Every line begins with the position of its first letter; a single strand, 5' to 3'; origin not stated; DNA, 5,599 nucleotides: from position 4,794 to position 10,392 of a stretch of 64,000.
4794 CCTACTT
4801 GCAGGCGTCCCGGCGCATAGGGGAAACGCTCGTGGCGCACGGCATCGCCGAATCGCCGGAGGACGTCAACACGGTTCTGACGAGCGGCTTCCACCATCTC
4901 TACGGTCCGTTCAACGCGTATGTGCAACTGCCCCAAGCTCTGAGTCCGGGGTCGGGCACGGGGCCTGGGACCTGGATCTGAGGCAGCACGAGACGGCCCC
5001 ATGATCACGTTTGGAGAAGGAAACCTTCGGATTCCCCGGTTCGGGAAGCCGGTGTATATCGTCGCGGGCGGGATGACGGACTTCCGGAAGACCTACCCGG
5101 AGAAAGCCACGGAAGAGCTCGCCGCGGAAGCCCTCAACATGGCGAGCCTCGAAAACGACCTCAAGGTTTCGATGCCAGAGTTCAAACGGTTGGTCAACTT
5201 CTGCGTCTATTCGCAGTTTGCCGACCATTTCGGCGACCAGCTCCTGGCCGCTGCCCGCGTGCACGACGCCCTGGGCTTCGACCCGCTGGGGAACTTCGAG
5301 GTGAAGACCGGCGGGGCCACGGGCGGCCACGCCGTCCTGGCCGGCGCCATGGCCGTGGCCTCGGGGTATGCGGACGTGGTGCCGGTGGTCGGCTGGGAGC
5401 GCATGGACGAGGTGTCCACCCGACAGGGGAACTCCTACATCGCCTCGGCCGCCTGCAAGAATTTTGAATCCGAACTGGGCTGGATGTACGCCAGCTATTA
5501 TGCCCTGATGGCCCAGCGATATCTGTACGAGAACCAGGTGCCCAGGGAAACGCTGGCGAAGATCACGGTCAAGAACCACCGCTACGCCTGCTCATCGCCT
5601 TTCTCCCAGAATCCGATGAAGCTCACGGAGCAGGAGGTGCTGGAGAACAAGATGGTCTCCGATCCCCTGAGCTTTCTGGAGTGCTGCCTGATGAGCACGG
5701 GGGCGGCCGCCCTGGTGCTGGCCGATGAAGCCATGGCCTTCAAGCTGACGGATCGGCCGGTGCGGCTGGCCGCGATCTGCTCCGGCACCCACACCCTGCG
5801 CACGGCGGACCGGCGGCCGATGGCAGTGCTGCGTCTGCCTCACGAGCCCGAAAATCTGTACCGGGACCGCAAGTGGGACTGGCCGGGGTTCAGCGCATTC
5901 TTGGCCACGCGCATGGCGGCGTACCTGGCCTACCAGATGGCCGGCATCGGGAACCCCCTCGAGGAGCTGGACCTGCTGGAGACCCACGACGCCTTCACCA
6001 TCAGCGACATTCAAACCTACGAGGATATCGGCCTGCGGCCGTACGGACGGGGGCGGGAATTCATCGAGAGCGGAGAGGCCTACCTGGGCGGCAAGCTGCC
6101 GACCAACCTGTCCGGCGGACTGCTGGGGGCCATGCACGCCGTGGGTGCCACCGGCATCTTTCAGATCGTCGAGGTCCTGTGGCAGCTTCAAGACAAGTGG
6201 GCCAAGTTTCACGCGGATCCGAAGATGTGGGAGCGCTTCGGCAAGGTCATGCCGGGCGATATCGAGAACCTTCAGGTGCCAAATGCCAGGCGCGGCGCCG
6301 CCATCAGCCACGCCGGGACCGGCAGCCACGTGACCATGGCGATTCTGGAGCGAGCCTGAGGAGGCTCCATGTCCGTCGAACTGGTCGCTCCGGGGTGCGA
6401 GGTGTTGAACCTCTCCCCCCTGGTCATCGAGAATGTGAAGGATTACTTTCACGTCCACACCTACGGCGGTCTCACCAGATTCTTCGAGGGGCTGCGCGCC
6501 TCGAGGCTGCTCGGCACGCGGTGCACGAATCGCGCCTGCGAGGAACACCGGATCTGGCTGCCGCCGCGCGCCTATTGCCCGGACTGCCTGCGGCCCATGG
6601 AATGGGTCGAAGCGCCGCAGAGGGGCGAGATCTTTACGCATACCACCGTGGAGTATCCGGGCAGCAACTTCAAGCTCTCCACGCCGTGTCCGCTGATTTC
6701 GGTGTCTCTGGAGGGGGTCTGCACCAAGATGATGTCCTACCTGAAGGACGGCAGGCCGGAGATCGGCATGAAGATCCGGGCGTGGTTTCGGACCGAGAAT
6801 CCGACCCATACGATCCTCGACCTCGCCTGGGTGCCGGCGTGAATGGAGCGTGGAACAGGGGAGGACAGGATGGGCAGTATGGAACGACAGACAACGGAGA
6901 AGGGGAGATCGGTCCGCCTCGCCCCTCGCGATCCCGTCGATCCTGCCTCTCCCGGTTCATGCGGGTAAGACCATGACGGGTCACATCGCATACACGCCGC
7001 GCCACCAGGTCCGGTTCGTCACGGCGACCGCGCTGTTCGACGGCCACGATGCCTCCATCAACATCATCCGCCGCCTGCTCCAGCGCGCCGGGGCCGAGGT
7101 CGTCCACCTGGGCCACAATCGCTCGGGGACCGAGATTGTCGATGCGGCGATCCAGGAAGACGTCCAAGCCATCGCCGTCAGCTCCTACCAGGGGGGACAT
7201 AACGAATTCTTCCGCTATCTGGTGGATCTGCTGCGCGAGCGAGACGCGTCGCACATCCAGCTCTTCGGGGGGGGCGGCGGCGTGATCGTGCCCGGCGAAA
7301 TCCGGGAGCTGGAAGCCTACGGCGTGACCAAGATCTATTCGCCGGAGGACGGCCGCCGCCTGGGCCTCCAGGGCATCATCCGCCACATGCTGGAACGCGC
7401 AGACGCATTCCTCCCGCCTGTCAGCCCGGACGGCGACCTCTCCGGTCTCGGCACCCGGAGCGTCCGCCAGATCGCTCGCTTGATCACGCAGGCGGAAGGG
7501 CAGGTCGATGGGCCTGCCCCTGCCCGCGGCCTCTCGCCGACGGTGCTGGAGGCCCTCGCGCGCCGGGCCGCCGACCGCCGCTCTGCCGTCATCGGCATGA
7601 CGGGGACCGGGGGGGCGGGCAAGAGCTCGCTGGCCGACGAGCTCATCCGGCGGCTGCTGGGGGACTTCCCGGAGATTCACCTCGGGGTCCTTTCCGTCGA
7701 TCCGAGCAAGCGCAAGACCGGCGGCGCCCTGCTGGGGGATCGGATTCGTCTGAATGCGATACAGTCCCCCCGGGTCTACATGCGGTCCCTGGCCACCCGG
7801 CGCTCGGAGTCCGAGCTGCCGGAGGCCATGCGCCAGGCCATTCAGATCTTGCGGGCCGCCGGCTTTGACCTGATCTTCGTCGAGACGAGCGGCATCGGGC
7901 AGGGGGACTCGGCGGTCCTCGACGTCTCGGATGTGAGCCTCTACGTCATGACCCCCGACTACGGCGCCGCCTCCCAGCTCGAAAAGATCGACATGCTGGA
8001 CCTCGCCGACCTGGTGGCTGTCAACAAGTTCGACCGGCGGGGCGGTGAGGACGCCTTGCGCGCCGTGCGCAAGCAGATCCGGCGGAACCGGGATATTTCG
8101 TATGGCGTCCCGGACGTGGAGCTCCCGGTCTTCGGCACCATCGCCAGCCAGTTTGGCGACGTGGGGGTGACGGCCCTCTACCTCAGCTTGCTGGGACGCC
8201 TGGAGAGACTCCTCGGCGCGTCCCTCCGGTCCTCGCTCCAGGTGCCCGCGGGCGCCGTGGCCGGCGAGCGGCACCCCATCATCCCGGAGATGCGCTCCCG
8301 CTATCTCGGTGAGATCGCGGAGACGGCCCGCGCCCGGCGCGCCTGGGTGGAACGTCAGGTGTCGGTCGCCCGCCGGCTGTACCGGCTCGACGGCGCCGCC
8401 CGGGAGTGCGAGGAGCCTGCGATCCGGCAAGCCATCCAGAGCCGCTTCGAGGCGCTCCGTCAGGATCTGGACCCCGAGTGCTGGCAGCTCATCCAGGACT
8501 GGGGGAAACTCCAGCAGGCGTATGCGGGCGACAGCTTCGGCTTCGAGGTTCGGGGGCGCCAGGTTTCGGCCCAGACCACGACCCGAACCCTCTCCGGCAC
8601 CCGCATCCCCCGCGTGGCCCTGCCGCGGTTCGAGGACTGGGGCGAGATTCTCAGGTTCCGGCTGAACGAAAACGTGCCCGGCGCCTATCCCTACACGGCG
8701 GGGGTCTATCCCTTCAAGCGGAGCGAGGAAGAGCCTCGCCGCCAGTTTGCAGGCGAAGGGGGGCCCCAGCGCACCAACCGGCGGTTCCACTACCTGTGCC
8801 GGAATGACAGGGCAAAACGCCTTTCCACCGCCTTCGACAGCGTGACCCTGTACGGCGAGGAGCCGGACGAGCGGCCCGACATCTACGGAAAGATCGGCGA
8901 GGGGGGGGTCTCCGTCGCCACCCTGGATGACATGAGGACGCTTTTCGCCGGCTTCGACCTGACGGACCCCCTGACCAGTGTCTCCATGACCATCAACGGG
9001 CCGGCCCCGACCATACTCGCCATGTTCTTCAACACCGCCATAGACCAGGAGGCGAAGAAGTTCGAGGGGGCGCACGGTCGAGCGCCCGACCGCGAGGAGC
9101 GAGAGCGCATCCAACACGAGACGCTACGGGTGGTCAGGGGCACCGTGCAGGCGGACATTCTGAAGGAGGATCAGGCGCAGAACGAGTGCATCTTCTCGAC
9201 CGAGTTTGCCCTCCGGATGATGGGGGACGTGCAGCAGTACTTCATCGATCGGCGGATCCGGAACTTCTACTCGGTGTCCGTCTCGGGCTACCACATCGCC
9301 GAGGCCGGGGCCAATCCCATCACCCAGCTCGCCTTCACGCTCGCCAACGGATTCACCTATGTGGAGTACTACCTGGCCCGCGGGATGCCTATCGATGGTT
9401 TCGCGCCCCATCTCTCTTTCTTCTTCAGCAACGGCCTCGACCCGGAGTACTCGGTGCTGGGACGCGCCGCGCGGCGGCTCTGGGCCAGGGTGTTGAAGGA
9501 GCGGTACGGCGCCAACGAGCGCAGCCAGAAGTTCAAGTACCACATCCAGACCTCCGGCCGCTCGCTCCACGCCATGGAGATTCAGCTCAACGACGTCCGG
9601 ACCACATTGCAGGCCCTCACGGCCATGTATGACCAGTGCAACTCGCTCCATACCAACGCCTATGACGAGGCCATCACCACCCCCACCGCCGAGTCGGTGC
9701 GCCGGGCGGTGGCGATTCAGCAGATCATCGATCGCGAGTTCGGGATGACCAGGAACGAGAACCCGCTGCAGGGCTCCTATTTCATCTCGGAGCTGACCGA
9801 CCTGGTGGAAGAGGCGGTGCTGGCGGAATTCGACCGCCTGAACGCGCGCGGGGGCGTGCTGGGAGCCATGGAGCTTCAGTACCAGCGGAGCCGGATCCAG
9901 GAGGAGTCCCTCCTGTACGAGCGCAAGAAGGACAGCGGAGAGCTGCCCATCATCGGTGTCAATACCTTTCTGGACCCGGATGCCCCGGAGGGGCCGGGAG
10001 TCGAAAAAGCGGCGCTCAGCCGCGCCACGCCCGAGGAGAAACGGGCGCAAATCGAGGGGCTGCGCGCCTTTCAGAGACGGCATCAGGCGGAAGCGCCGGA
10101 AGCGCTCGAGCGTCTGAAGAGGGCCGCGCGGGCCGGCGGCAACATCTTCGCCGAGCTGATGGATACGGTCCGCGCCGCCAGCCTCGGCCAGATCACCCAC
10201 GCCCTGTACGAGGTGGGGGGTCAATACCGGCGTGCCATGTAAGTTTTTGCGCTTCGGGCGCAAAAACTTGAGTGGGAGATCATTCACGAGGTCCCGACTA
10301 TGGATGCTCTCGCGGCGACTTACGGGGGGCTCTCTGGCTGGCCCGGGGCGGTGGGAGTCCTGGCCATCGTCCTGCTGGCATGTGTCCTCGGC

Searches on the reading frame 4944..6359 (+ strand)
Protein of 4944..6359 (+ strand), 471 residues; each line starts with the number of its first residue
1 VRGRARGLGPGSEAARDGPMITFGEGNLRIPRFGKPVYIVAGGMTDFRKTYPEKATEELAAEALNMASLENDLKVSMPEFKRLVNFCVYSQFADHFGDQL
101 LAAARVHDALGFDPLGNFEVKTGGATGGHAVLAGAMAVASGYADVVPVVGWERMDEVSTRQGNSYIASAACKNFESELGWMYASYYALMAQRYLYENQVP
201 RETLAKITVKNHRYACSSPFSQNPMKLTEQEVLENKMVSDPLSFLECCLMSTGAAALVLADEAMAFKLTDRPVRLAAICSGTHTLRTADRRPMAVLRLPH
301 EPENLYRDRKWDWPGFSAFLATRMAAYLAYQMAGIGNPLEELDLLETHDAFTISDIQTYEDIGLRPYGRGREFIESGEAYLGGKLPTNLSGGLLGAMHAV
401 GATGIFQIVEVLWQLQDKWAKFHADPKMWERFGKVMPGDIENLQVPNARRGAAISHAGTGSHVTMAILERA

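Call 100: search_protein_families(library=pfam, proteins=[window:4944-6359:+], max_evalue=0.00001)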
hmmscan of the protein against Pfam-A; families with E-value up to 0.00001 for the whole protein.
window:4944-6359:+ (471 aa): 2 families
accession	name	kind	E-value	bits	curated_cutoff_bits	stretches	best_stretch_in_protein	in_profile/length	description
PF22691.2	Thiolase_C_1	-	6.6e-27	94.5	28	1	319-418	17-113/144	Thiolase C-terminal domain-like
PF00108.29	Thiolase_N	-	4.4e-12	46.4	26.4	1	37-260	1-257/260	Thiolase, N-terminal domain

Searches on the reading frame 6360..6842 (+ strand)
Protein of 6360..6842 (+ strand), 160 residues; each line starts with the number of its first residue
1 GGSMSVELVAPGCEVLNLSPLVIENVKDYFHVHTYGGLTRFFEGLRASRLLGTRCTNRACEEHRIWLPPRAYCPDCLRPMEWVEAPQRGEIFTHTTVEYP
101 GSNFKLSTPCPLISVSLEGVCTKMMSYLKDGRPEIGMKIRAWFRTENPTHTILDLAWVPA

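Call 100: search_protein_families(library=pfam, proteins=[window:6360-6842:+], max_evalue=0.00001)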
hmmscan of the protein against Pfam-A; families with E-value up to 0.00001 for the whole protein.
window:6360-6842:+ (160 aa): 1 family
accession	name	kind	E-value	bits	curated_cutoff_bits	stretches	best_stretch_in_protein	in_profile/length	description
PF01796.24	OB_ChsH2_C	-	1.2e-10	41.6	27.1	1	82-144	1-65/65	ChsH2, C-terminal OB-fold domain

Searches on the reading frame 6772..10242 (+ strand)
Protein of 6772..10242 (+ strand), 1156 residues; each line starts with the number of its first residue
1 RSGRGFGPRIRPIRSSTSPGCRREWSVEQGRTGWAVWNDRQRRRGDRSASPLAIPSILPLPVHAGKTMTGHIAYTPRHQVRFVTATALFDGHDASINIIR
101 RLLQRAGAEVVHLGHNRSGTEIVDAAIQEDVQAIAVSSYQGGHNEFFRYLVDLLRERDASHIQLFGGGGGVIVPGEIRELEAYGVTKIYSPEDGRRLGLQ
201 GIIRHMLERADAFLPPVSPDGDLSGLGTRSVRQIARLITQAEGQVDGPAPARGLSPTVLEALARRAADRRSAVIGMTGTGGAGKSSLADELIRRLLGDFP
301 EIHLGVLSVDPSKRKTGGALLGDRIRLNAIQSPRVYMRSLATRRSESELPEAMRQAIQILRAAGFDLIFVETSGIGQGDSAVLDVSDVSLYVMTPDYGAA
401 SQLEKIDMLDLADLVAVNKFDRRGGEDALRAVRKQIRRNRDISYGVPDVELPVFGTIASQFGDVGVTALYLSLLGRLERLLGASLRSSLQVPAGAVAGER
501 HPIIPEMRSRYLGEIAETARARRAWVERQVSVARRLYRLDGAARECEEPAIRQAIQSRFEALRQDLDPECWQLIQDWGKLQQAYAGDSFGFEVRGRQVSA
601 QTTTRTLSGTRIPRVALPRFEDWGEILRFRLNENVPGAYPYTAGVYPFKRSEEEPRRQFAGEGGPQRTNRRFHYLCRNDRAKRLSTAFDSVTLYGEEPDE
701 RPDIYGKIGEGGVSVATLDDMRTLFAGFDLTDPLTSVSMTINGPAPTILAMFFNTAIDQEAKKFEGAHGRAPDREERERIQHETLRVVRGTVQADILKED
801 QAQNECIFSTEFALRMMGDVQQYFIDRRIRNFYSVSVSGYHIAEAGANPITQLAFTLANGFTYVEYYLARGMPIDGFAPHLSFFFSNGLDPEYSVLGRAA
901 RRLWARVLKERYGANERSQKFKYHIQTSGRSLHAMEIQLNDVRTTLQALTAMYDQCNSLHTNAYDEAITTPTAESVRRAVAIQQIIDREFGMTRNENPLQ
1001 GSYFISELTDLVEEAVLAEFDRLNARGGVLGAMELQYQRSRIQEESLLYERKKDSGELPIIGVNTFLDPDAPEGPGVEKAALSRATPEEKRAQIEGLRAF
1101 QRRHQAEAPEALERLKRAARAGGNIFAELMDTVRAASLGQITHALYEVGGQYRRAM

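Call 100: search_protein_families(library=pfam, proteins=[window:6772-10242:+], max_evalue=0.00001)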
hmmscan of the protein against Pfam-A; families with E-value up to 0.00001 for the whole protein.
window:6772-10242:+ (1156 aa): 3 families
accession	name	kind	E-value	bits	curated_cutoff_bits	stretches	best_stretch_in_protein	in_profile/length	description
PF01642.28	MM_CoA_mutase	-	1.9e-123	413.2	22.1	1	630-1149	22-511/512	Methylmalonyl-CoA mutase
PF03308.22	MeaB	-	3e-38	131.8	23.1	1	235-434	2-197/273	Methylmalonyl Co-A mutase-associated GTPase MeaB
PF02310.24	B12-binding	-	7.6e-16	58.5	32.1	1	81-181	2-102/121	B12 binding domain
